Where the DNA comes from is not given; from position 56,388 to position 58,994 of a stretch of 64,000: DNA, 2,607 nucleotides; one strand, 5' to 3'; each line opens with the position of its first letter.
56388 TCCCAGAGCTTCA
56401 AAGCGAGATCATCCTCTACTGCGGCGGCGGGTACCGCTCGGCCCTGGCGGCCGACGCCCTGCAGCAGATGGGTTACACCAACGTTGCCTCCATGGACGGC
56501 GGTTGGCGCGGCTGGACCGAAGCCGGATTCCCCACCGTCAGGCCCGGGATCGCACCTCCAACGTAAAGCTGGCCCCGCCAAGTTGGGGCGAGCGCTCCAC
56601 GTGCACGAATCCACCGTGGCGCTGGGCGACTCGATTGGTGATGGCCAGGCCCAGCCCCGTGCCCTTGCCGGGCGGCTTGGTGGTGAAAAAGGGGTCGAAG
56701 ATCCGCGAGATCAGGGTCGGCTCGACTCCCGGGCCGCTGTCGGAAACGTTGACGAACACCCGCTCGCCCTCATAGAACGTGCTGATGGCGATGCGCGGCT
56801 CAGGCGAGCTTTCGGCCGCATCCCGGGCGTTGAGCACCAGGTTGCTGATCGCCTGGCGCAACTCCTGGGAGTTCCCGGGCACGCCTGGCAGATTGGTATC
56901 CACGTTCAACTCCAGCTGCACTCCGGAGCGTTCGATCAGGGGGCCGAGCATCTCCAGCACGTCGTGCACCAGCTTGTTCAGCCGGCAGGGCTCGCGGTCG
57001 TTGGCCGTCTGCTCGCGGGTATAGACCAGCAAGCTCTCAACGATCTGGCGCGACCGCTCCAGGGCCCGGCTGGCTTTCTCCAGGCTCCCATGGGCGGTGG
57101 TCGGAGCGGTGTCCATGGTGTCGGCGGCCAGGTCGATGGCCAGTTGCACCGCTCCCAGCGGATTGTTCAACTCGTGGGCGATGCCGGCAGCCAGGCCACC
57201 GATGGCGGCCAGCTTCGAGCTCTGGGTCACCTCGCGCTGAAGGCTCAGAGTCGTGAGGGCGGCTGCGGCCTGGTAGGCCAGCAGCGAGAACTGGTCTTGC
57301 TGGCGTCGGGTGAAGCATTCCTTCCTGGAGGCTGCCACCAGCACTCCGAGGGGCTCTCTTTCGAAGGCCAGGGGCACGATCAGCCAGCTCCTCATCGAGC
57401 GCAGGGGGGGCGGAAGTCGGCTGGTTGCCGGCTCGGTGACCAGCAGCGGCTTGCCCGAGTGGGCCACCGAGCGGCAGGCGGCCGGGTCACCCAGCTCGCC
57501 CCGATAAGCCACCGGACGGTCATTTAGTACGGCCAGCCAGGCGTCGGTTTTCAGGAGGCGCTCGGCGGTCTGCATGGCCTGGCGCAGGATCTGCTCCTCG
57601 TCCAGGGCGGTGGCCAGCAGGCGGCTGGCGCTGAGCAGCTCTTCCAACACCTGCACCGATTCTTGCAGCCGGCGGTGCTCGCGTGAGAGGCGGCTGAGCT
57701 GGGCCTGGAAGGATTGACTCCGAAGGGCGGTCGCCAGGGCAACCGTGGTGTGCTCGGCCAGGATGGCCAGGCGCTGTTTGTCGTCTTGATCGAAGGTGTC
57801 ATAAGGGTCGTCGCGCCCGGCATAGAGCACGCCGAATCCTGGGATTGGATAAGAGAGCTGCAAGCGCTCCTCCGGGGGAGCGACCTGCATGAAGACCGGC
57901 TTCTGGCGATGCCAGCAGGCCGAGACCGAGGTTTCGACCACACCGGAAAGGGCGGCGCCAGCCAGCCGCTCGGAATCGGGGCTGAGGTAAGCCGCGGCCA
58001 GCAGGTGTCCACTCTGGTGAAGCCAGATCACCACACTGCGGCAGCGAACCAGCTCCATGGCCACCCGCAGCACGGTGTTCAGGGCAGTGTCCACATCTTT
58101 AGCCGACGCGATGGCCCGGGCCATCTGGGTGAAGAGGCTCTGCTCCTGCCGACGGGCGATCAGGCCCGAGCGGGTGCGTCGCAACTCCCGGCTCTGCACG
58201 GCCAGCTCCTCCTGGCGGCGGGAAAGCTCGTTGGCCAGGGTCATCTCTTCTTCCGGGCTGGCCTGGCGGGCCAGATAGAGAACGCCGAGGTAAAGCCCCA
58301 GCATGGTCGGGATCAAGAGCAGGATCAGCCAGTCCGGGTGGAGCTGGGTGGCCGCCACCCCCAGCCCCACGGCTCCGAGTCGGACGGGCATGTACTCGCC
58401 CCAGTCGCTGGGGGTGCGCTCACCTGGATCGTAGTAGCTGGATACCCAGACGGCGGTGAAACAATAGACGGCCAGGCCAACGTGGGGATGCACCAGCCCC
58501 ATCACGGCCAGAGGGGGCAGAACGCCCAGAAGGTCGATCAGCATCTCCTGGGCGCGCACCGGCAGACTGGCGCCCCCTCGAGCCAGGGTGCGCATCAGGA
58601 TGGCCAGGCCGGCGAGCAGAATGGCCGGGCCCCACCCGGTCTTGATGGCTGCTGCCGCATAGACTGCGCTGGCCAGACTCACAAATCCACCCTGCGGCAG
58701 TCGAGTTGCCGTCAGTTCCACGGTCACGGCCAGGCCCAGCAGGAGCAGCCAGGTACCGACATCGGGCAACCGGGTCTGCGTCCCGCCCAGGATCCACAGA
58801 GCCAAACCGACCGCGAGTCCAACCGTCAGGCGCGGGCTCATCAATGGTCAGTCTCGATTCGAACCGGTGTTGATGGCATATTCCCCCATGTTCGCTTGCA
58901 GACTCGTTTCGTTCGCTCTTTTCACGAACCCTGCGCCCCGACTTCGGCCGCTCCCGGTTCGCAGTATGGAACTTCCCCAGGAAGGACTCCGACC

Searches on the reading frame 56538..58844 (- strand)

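Call 49: search_protein_families(library=pfam, proteins=[window:56538-58844:-], max_evalue=0.00001)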
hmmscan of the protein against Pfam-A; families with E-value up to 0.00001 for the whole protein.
window:56538-58844:- (768 aa): 5 families
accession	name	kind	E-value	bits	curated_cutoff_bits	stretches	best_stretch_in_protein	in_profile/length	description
PF02518.31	HATPase_c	-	1.8e-22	80.3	26.4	1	658-765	2-108/111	Histidine kinase-, DNA gyrase B-, and HSP90-like ATPase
PF13185.12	GAF_2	-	9e-20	71.7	28.6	1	413-530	1-135/136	GAF domain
PF01590.32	GAF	-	5.1e-16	59.8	22.4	1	415-530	1-133/133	GAF domain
PF13492.12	GAF_3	-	4.7e-10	40.4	27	1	393-530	6-127/129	GAF domain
PF00512.31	HisKA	-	2.8e-09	37.3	26.9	1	550-612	4-64/66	His Kinase A (phospho-acceptor) domain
